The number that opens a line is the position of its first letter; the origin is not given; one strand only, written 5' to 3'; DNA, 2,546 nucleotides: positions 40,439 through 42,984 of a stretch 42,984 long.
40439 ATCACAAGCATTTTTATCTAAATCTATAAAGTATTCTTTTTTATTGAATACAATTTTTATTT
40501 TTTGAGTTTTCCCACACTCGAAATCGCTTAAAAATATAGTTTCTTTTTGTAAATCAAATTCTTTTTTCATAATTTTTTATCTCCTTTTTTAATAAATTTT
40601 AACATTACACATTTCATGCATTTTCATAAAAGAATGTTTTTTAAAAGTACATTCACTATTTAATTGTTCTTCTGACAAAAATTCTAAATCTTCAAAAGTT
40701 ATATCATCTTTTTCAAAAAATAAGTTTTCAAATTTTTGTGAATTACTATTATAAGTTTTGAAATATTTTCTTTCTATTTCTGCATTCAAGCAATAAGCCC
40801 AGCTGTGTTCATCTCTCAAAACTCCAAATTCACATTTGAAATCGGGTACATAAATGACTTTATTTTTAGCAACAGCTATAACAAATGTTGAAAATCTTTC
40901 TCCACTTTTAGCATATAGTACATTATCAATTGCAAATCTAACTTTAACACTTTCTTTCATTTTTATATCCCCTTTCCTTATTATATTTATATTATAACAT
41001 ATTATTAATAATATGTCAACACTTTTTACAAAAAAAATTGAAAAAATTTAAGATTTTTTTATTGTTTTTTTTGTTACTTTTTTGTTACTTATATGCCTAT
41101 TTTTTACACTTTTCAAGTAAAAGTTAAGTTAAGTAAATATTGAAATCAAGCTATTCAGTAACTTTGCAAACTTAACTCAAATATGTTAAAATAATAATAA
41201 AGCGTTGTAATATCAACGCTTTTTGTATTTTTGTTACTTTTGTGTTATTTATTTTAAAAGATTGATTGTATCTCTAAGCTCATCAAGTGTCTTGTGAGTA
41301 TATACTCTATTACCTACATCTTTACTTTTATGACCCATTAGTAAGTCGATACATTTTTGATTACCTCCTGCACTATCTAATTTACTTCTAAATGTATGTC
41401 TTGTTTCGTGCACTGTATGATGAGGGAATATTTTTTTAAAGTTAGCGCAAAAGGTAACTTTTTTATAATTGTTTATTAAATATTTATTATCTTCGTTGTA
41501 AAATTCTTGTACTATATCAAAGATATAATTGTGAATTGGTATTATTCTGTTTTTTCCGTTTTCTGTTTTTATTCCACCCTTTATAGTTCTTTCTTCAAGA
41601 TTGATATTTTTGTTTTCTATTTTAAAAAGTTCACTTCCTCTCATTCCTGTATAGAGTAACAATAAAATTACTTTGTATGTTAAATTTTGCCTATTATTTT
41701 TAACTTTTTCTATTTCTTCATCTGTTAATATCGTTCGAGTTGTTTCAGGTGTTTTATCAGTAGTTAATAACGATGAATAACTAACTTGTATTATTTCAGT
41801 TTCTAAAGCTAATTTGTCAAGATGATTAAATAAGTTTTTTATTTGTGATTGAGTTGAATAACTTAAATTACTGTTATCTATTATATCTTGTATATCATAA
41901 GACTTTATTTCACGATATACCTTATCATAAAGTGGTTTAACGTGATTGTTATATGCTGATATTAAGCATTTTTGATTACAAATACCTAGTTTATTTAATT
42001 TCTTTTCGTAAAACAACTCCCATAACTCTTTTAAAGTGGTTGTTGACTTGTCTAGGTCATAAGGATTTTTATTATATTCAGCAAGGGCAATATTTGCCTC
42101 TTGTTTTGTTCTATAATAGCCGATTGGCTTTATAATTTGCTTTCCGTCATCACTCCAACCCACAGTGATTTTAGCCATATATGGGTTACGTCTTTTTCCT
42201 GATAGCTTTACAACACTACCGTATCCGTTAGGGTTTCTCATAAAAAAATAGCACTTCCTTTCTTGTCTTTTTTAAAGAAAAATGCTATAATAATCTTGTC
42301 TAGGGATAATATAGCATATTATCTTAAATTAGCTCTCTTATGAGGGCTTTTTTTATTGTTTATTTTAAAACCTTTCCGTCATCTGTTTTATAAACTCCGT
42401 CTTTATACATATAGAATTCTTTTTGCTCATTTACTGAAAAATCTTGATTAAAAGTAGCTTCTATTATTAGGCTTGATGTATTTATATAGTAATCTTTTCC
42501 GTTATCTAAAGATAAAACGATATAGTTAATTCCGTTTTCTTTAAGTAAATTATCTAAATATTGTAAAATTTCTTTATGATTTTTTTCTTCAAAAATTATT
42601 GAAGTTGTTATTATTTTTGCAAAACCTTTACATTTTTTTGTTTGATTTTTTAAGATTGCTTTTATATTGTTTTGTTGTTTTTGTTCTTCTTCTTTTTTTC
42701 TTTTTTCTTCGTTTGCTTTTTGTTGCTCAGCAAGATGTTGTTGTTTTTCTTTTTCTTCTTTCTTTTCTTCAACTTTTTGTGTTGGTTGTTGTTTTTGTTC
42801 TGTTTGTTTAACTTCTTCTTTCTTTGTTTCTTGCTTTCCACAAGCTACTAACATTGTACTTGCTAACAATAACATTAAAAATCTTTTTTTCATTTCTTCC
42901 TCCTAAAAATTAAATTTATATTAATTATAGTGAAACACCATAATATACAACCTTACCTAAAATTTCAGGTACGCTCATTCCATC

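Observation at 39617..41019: Minus-strand accessory cassette of four small genes driven by two copies of a consensus promoter with an embedded 20-bp perfect palindrome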

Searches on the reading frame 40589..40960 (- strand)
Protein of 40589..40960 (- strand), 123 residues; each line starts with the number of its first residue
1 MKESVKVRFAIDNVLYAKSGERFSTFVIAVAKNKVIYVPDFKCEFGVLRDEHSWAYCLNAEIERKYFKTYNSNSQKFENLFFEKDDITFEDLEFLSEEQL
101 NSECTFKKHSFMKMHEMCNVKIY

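Call 7: search_protein_families(library=pfam, proteins=[window:40589-40960:-], max_evalue=1)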
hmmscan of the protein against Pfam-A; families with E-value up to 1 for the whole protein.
window:40589-40960:- (123 aa): 0 families

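Call 9: search_protein_families(library=phrogs, proteins=[window:40589-40960:-], max_evalue=1)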
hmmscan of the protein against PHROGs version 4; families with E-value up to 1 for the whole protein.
window:40589-40960:- (123 aa): 1 family
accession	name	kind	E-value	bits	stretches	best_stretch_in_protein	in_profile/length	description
phrog_38174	-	unknown function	0.26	12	1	65-104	12-54/71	-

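Call 10: search_protein_families(library=padloc, proteins=[window:40589-40960:-], max_evalue=1)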
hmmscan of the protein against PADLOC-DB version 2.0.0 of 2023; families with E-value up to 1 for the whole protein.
window:40589-40960:- (123 aa): 0 families

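Call 21: find_encoding_contigs(protein=window:40589-40960:-, flank=6000, max_places=10)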
Protein window:40589-40960:- (123 aa): 7 contigs read that carry it; 5 places shown.
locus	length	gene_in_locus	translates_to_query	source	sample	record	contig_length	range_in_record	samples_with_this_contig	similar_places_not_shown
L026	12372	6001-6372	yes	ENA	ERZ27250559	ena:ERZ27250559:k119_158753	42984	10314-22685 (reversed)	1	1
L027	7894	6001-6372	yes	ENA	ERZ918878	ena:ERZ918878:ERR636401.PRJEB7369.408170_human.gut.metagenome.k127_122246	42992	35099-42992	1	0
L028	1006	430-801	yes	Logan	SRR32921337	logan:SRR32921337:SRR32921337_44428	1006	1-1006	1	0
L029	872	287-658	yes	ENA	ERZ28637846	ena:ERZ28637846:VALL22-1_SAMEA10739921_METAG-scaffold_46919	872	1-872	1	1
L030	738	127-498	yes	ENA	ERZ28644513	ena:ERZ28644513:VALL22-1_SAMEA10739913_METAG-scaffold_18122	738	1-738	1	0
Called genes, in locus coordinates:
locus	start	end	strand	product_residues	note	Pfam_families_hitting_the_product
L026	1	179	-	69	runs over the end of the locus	-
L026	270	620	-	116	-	PF13384:HTH_23 (faint), PF01381:HTH_3, PF14549:P22_Cro (weak)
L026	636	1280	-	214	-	PF12083:DUF3560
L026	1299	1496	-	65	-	-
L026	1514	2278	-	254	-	PF02498:Bro-N, PF03374:ANT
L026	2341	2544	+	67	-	PF13619:KTSC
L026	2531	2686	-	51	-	-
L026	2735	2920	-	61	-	-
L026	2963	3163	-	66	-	PF05339:DUF739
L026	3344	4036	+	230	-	PF01381:HTH_3, PF12844:HTH_19 (weak), PF13443:HTH_26 (weak), PF00717:Peptidase_S24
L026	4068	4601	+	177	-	-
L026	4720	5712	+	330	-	PF00589:Phage_integrase, PF22823:MrpR_C_cat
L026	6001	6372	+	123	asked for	-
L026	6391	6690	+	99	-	-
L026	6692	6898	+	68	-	-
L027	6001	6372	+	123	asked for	-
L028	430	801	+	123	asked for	-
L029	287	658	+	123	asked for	-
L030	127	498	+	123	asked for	-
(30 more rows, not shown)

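Call 27: search_solved_structures(query=window:40589-40960:-, max_evalue=10)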
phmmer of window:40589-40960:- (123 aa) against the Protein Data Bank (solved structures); distinct sequences matched with E-value up to 10: 2.
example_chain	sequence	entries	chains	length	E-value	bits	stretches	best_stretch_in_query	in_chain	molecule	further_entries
1ilu_A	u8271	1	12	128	1.1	12.7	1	82-112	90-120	AZURIN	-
4raa_A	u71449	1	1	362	7.7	9.9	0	46-91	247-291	Putative exported protein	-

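Call 30: search_protein_families(library=ncbifam, proteins=[window:40589-40960:-], max_evalue=1)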
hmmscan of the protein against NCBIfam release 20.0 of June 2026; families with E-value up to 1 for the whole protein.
window:40589-40960:- (123 aa): 1 family
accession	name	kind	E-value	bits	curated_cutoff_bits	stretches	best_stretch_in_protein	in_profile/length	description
NF049912.1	SF0329_fam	subfamily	0.022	15.1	60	1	2-114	14-105/161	SF0329 family protein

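Call 54: search_protein_representatives(protein=window:40589-40960:-)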
Query: 123 residues. Proteins with E-value up to 0.001 (for the whole library): 3; up to 1e-10: 1; up to 1e-30: 1. The best 3 are listed.
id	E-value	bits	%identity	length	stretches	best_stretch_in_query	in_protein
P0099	3.8e-62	223.8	82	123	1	1-123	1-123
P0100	2.8e-04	37.1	44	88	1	25-104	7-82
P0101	3.2e-04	37.0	38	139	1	22-107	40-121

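Call 84: predict_structure(alignment_id=A2)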
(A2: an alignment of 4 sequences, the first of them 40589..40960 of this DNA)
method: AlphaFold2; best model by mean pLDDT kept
length: 123 residues; sequences in the alignment: 4
mean_pLDDT: 55.6   pTM: 0.46
mean pLDDT of the five models: 55.6, 53.8, 53.1, 53.1, 43.4
residues with pLDDT >= 90: 0; 70-90: 1; 50-70: 91; < 50: 31
segments of 3 or more residues with pLDDT < 50: 1-6, 99-105, 107-110, 115-123
pLDDT, mean of each block of 10 residues (from residue 1): 44 52 56 59 59 57 62 65 65 59 46 48 39
secondary structure, 60 per line:
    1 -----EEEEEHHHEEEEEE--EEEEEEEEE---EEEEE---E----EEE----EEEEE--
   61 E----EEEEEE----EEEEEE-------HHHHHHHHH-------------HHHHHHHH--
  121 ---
elements in order: E6-10 E14-19 E22-30 E34-38 E47-49 E54-58 E66-71 E76-81 H89-97 H111-118

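Call 98: find_encoding_contigs(protein=P0101, flank=4000, max_places=5)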
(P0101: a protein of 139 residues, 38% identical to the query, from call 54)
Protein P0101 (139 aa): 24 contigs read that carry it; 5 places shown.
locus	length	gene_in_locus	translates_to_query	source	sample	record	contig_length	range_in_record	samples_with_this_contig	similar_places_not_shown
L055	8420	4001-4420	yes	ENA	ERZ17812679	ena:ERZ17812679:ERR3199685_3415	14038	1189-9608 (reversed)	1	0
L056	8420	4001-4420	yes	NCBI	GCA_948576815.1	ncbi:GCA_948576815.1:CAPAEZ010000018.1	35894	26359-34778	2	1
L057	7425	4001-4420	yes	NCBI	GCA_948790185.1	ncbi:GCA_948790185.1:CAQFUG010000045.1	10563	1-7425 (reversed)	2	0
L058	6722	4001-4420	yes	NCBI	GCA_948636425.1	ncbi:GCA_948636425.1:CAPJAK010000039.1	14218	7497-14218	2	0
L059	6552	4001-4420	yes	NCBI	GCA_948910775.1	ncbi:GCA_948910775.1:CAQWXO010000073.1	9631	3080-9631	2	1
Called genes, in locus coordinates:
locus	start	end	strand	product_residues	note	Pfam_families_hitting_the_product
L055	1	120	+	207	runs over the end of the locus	PF02839:CBM_5_12 (faint)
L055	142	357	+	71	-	PF16938:Phage_holin_Dp1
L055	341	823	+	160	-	-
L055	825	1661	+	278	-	-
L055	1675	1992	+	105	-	PF14359:DUF4406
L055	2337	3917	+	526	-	PF00239:Resolvase, PF07508:Recombinase, PF13408:Zn_ribbon_recom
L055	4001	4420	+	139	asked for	-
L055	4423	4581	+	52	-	-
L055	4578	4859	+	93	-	-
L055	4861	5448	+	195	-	-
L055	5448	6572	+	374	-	PF26125:AcrVA2-like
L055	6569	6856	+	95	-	PF15731:MqsA_antitoxin, PF12844:HTH_19 (weak), PF13560:HTH_31 (weak), PF01381:HTH_3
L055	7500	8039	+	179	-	PF16729:DUF5067 (weak), PF11611:DUF4352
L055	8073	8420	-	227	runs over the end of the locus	PF01381:HTH_3, PF13443:HTH_26 (weak), PF13560:HTH_31 (weak), PF00717:Peptidase_S24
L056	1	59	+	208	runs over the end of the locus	PF02839:CBM_5_12 (weak)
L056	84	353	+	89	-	PF16079:Phage_holin_5_2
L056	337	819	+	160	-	-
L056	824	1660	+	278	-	-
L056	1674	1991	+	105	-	PF14359:DUF4406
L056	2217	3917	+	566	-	PF00239:Resolvase, PF07508:Recombinase, PF13408:Zn_ribbon_recom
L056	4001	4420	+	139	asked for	-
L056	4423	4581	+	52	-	-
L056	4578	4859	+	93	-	-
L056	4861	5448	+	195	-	-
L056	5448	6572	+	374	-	PF26125:AcrVA2-like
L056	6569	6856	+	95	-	PF15731:MqsA_antitoxin, PF12844:HTH_19 (weak), PF13560:HTH_31 (weak), PF01381:HTH_3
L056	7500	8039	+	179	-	PF16729:DUF5067 (weak), PF11611:DUF4352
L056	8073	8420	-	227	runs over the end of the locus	PF01381:HTH_3, PF13443:HTH_26 (weak), PF13560:HTH_31 (weak), PF00717:Peptidase_S24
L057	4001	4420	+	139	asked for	-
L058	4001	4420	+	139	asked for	-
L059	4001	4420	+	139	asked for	-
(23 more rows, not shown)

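Call 102: search_protein_families(library=pfam, proteins=[L056:5448-6572:+, L056:6569-6856:+, L056:4861-5448:+, L056:4578-4859:+], max_evalue=0.01)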
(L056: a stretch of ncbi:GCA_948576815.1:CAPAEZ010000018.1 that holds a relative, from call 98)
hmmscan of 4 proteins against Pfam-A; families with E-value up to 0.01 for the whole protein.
L056:5448-6572:+ (374 aa): 0 families

L056:6569-6856:+ (95 aa): 5 families
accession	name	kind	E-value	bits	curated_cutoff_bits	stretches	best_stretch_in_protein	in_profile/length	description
PF15731.11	MqsA_antitoxin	-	1.4e-10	41.8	30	1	15-82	64-130/131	Antitoxin component of bacterial toxin-antitoxin system, MqsA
PF01381.28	HTH_3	-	8.1e-09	35.8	23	1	27-60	2-36/55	Helix-turn-helix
PF13560.12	HTH_31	-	6.5e-08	33.2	27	1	26-82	6-64/64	Helix-turn-helix domain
PF12844.13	HTH_19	-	6.2e-06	26.5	30.2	1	27-57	5-35/64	Helix-turn-helix domain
PF20432.4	Xre-like-HTH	-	0.0033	18.1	25.8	1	27-59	16-48/63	Antitoxin Xre-like helix-turn-helix domain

L056:4861-5448:+ (195 aa): 0 families

L056:4578-4859:+ (93 aa): 0 families

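Call 103: search_solved_structures(query=L056:5448-6572:+, max_evalue=1)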
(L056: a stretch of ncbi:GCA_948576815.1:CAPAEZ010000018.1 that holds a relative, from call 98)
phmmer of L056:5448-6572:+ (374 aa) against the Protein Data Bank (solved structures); distinct sequences matched with E-value up to 1: 2.
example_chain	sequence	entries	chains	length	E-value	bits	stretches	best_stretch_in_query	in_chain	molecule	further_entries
7ci1_A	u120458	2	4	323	1.5e-08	37.2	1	229-353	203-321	AcrVA2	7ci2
8p9c_C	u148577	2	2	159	0.94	11.6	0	176-223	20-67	Darpin 1810 F11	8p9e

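Call 104: search_protein_families(library=phrogs, proteins=[L056:5448-6572:+, L056:4001-4420:+, L056:4861-5448:+, L056:4578-4859:+], max_evalue=0.001)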
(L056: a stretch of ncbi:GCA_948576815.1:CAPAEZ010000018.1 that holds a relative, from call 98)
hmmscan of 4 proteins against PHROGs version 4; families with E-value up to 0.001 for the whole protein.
L056:5448-6572:+ (374 aa): 1 family
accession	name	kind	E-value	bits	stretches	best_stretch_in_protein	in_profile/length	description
phrog_6160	-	unknown function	1.3e-45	157.3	1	12-352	8-320/322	-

L056:4001-4420:+ (139 aa): 0 families

L056:4861-5448:+ (195 aa): 2 families
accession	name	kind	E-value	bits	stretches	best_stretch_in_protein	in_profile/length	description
phrog_25567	-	unknown function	3.3e-07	31.2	1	37-104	37-106/115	-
phrog_4779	-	transcription regulation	0.00052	21.5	1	50-107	4-64/98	transcriptional regulator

L056:4578-4859:+ (93 aa): 0 families

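Call 118: find_related_loci(query=A2, collection=viral_contigs, flank=3000)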
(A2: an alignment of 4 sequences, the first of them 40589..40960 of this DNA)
Query A2 (123 aa) in viral_contigs; peptide patterns used: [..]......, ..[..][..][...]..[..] (x = any residue, [..] = any of these).
275 stretches matched a pattern; 2 encode a relative of the query (tblastn E <= 1e-3); 2 distinct loci.
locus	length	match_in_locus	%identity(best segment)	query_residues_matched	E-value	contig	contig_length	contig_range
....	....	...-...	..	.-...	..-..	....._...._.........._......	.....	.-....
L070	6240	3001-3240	35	24-107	6e-8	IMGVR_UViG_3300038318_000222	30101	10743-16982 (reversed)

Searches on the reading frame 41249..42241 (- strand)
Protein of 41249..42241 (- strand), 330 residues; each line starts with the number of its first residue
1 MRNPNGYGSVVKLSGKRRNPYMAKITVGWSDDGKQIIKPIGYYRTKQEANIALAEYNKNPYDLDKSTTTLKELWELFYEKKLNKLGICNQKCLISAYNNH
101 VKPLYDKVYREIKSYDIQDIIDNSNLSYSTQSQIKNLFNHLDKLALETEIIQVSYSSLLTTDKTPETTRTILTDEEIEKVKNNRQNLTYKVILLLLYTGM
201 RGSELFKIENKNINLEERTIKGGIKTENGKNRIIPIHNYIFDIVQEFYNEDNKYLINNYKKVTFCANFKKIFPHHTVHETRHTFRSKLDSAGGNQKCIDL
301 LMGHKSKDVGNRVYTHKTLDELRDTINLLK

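Call 7: search_protein_families(library=pfam, proteins=[window:41249-42241:-], max_evalue=1)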
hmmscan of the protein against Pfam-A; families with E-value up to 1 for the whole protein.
window:41249-42241:- (330 aa): 5 families
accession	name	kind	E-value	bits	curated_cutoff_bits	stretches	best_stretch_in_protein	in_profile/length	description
PF00589.27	Phage_integrase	-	4.2e-15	56.4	27.1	1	173-318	4-169/172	Phage integrase family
PF16795.10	Phage_integr_3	-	0.004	17.5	27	1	172-317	4-147/161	Archaeal phage integrase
PF16544.10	STAR_dimer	-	0.039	13.9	26.3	0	136-154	24-41/53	Homodimerisation region of STAR domain protein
PF10211.14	Ax_dynein_light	-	0.063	13.7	26.4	1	104-188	98-182/187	Axonemal dynein light chain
PF14657.12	Arm-DNA-bind_4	-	0.073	13.1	22.3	1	21-58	2-40/47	Arm DNA-binding domain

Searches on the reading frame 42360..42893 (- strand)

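Call 7: search_protein_families(library=pfam, proteins=[window:42360-42893:-], max_evalue=1)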
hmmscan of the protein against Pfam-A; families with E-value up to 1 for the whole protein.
window:42360-42893:- (177 aa): 31 families (the best 25 are shown)
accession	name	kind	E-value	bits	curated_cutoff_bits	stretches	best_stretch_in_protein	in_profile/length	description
PF01454.25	MAGE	-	0.0072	16.6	25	1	24-116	61-148/207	MAGE homology domain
PF16810.10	RXLR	-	0.014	16.3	26.9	1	1-92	1-99/141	RXLR phytopathogen effector protein, Avirulence activity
PF09756.15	DDRGK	-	0.019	15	27.8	1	18-127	3-110/188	DDRGK domain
PF22251.1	PFF1_TM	-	0.024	14.6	32.3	1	20-87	121-214/300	Vacuolar membrane protease, transmembrane domain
PF15807.10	MAP17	-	0.05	14.1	29.6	1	16-78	54-118/122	Membrane-associated protein 117 kDa, PDZK1-interacting protein 1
PF02862.22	DDHD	-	0.055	14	28.3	1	26-75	133-209/258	DDHD domain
PF24871.1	Piezo_TM1-24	-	0.062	12.2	28.8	1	7-84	103-170/682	Piezo TM1-24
PF04696.18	Pinin_SDK_memA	-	0.093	13.3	25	1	4-96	9-106/130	pinin/SDK/memA/ protein conserved region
PF21083.2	ZapC_N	-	0.099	13.3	27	1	127-167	21-63/88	Cell-division protein ZapC, N-terminal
PF24211.1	DUF7432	-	0.11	13.3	27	1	31-87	54-110/120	Family of unknown function (DUF7432)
PF09413.15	DUF2007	-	0.11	13.2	25.7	0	110-127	13-30/66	Putative prokaryotic signal transducing protein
PF14851.11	FAM176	-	0.11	12.8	31.5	1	8-77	34-102/152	FAM176 family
PF02535.28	Zip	-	0.12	12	35.1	1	5-76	86-159/323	ZIP Zinc transporter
PF24332.1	DUF7500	-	0.15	12.6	27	1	28-85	39-93/187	Family of unknown function (DUF7500)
PF01080.22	Presenilin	-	0.16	11.1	34.3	1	20-75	226-281/408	Presenilin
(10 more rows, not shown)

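Call 9: search_protein_families(library=phrogs, proteins=[window:42360-42893:-], max_evalue=1)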
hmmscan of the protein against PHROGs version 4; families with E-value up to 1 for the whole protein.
window:42360-42893:- (177 aa): 35 families (the best 25 are shown)
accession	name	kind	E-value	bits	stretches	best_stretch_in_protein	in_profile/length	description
phrog_25477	-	unknown function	2.5e-06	28.9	1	3-91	2-90/162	-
phrog_17956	-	unknown function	8.5e-06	26.7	1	3-89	2-85/223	-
phrog_4037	-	unknown function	2.1e-05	25.7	1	3-77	2-82/167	-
phrog_5366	-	unknown function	5e-05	24.6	1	3-76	2-76/194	-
phrog_27800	-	unknown function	9.8e-05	23.5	1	3-52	2-55/164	-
phrog_21937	-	unknown function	0.00039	21.3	1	3-78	2-83/210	-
phrog_1267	-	lysis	0.0025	19.5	1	1-79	2-68/119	Rz-like spanin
phrog_11228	-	other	0.0041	18.2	1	3-76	2-78/154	lipoprotein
phrog_3727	-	unknown function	0.0054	17.6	1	1-141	1-129/209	-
phrog_3793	-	unknown function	0.0099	16.1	1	22-168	96-232/272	-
phrog_15587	-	unknown function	0.01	16.5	1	22-87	58-125/191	-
phrog_806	-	unknown function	0.022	15.8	1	6-49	6-50/187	-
phrog_53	-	head and packaging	0.041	14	1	21-89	399-466/583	head maturation protease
phrog_2509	-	DNA, RNA and nucleotide metabolism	0.052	14.1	1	22-85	116-179/277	replication initiation protein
phrog_11262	-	tail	0.063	13.4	1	23-140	21-132/393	tail protein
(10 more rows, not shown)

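Call 10: search_protein_families(library=padloc, proteins=[window:42360-42893:-], max_evalue=1)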
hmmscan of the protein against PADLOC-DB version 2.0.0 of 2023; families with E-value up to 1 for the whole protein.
window:42360-42893:- (177 aa): 2 families
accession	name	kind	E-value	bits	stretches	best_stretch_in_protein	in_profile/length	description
PDLC04490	PDC-M17A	-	0.011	12.5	1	6-85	19-97/591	-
PDLC04547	PDC-M26A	-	0.26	7.8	1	21-130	158-267/724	-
